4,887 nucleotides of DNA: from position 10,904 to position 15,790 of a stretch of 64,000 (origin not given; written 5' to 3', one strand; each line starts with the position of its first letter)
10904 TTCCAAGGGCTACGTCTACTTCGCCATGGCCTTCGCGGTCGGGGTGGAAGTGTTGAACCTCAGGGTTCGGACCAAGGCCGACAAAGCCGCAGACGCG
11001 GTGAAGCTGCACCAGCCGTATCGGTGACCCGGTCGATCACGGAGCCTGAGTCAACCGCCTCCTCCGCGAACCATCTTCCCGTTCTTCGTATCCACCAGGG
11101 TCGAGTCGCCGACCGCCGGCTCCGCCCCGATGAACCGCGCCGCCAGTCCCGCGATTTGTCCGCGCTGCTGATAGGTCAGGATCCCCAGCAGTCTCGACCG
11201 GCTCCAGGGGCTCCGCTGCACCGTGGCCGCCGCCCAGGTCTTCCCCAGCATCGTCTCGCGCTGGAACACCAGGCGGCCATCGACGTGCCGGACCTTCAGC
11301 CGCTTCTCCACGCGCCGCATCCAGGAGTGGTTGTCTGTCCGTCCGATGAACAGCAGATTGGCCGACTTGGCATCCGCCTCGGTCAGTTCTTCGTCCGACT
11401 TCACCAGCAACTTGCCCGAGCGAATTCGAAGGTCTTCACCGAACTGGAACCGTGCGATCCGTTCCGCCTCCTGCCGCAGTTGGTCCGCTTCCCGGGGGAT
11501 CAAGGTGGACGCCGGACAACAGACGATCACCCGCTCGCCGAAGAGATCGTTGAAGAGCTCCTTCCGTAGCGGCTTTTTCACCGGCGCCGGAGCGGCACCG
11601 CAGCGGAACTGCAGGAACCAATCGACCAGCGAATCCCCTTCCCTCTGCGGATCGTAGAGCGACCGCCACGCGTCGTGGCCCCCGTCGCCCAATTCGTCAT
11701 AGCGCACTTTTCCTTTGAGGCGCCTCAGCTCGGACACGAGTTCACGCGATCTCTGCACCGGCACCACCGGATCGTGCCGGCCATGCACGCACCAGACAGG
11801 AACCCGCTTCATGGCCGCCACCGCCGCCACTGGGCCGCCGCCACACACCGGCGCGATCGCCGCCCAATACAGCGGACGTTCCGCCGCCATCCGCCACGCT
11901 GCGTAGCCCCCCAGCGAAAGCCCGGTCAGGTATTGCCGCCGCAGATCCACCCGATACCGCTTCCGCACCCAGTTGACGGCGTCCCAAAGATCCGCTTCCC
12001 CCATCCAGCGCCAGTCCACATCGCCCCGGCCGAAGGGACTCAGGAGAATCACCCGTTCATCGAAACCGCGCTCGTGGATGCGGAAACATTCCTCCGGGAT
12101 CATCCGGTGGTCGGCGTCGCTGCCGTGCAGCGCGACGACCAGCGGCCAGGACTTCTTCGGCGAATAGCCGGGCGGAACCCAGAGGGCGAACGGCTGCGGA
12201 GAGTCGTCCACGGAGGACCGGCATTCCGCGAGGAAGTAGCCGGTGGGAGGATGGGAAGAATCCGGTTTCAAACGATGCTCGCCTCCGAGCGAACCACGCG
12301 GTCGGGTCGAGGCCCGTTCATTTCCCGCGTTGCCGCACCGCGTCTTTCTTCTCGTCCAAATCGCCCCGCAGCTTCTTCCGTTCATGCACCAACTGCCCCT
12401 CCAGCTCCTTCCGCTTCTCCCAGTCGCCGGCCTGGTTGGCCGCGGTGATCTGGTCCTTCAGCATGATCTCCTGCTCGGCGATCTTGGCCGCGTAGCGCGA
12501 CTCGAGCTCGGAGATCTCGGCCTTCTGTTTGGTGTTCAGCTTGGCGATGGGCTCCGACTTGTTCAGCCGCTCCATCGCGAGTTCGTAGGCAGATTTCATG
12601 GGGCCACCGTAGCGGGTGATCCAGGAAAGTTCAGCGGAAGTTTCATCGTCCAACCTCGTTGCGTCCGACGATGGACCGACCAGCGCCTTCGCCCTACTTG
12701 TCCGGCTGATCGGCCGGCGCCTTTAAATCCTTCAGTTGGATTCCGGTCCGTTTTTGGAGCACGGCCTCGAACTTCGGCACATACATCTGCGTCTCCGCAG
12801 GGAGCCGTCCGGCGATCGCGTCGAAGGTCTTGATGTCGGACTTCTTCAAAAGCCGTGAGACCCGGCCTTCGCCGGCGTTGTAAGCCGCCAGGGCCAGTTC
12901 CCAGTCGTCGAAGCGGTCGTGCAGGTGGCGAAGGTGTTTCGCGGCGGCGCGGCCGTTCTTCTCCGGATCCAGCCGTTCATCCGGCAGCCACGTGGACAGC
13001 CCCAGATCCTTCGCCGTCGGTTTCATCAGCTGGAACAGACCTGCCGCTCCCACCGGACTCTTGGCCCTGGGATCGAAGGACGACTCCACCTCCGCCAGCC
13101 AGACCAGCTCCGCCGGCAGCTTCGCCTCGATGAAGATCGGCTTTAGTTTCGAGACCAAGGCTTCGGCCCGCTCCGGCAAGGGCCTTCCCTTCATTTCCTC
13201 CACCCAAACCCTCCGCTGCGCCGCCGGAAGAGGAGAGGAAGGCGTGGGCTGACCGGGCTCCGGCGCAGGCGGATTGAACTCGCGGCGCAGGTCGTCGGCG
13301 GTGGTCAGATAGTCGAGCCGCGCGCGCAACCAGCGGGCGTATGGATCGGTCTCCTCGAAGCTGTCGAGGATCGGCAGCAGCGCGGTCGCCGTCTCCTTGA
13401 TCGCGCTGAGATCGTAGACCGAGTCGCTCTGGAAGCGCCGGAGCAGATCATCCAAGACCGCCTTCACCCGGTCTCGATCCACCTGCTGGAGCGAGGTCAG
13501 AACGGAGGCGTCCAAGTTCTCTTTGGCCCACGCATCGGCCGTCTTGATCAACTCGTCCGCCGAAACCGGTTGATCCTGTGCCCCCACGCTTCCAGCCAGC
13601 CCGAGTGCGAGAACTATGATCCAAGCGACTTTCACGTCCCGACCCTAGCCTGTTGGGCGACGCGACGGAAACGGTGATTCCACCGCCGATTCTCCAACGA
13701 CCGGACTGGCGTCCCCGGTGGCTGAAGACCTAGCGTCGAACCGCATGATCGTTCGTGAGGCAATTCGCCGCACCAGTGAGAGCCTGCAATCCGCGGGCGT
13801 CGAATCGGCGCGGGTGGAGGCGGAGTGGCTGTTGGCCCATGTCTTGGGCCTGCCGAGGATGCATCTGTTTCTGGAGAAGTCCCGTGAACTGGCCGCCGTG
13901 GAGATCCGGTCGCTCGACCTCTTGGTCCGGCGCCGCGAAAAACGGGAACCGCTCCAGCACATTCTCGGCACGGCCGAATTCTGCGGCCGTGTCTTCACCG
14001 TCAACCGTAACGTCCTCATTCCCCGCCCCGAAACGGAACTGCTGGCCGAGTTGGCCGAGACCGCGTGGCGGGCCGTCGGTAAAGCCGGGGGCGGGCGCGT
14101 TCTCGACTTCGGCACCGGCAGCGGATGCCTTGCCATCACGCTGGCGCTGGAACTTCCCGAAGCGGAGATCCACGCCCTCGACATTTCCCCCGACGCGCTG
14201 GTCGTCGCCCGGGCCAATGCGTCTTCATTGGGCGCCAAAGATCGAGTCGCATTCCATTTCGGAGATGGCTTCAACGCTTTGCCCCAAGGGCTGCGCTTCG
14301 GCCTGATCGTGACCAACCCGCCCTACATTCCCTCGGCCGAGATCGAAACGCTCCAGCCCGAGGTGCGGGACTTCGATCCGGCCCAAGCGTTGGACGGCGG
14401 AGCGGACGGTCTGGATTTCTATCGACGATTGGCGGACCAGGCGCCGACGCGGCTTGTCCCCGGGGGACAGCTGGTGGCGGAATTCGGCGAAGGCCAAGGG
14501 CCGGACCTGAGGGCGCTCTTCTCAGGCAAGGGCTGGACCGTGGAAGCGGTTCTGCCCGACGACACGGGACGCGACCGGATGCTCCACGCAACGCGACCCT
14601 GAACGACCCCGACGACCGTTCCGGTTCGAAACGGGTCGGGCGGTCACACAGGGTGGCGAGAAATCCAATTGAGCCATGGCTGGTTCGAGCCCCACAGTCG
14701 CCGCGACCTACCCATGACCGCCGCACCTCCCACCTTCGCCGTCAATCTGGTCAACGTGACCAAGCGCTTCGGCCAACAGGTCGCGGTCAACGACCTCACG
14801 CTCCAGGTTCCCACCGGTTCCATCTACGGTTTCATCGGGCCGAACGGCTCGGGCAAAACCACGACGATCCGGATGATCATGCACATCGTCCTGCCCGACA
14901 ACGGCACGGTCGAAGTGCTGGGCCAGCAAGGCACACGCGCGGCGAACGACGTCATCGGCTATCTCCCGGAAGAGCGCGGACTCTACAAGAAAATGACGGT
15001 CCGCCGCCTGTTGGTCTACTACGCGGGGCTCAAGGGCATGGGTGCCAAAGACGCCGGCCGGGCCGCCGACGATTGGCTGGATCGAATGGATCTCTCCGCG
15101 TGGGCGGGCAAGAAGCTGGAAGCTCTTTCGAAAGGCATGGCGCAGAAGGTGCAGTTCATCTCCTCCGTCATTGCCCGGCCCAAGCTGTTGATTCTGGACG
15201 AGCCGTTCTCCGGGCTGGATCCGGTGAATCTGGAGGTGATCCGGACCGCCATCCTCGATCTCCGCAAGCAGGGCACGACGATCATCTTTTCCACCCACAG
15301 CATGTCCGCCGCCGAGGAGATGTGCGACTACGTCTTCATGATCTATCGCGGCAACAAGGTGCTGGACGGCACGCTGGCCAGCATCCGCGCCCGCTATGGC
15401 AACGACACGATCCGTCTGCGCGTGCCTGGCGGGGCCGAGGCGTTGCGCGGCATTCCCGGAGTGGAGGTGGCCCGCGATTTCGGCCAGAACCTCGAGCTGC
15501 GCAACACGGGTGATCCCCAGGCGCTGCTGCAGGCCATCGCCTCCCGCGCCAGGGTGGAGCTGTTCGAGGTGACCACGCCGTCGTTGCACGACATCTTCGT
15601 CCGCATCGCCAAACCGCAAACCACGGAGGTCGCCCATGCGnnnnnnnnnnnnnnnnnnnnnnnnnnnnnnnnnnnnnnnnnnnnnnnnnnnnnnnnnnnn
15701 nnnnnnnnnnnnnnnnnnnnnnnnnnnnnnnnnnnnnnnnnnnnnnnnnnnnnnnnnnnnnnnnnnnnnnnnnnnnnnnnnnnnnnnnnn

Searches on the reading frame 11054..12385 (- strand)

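Call 48: search_protein_families(library=pfam, proteins=[window:11054-12385:-], max_evalue=0.0001)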
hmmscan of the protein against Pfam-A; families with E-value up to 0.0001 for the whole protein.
window:11054-12385:- (444 aa): 3 families
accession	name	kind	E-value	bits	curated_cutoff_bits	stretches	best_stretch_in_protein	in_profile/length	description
PF00326.27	Peptidase_S9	-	3e-09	37.1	22.6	0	193-259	143-208/213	Prolyl oligopeptidase family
PF00756.26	Esterase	-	9e-07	29.3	22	1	65-174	9-140/251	Putative esterase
PF12146.15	Hydrolase_4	-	7.9e-05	22.5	27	0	189-224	186-221/239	Serine aminopeptidase, S33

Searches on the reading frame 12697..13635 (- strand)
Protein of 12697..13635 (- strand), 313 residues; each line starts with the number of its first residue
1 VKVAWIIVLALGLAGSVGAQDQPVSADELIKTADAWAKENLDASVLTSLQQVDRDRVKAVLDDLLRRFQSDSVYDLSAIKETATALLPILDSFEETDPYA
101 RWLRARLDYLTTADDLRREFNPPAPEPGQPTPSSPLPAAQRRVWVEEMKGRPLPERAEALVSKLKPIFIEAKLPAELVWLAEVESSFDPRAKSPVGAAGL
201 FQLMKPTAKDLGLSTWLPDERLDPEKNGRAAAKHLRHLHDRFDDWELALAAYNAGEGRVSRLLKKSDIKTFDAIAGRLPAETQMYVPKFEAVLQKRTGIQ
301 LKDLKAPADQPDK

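Call 48: search_protein_families(library=pfam, proteins=[window:12697-13635:-], max_evalue=0.0001)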
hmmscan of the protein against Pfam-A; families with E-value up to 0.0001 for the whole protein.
window:12697-13635:- (313 aa): 1 family
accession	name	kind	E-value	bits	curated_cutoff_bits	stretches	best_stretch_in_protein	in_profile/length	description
PF01464.25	SLT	-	2e-27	95.5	21.3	1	174-269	14-111/117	Transglycosylase SLT domain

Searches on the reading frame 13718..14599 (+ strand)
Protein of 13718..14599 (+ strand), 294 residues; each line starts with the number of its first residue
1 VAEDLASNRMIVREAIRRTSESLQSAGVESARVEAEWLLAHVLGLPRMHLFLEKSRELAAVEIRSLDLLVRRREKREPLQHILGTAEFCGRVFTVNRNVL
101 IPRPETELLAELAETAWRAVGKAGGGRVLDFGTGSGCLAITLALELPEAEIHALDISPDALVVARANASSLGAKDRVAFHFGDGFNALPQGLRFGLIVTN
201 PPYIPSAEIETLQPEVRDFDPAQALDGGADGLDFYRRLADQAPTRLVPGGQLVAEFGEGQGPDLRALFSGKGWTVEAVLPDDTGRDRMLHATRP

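Call 48: search_protein_families(library=pfam, proteins=[window:13718-14599:+], max_evalue=0.0001)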
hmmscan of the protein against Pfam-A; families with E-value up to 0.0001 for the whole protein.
window:13718-14599:+ (294 aa): 9 families
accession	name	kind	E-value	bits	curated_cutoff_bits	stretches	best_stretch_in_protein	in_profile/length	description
PF17827.6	PrmC_N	-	4.7e-21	75.6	23.4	1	14-84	1-71/71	PrmC N-terminal domain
PF05175.20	MTS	-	1.6e-14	54.4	23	1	124-204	31-109/170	Methyltransferase small domain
PF13847.12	Methyltransf_31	-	2.7e-13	50.3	27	1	125-200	4-81/145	Methyltransferase domain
PF13649.12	Methyltransf_25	-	3.4e-09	37.7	27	1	128-211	1-84/97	Methyltransferase domain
PF06325.19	PrmA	-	3.8e-08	33.6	22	1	125-200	162-233/296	Ribosomal protein L11 methyltransferase (PrmA)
PF08242.18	Methyltransf_12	-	1.3e-07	32.7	30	1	129-198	1-70/98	Methyltransferase domain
PF01170.24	UPF0020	-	9e-06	26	22.3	1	147-205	75-133/197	RMKL-like, methyltransferase domain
PF13489.12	Methyltransf_23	-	7.7e-05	22.9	27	0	122-176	20-61/164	Methyltransferase domain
PF12847.13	Methyltransf_18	-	9e-05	23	27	0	125-191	15-81/151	Methyltransferase domain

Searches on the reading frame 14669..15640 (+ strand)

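Call 48: search_protein_families(library=pfam, proteins=[window:14669-15640:+], max_evalue=0.0001)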
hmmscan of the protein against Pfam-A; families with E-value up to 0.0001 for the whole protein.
window:14669-15640:+ (324 aa): 3 families
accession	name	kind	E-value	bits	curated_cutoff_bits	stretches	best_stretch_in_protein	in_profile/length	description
PF00005.33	ABC_tran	-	4.2e-26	92.6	25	1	40-180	1-136/137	ABC transporter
PF13732.12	DrrA1-3_C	-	1.9e-16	61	27.4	1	234-313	1-80/81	ATP-binding protein DrrA1-3-like, C-terminal domain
PF13304.12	AAA_21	-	9.3e-14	52.6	27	1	152-212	237-300/304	AAA domain, putative AbiEii toxin, Type IV TA system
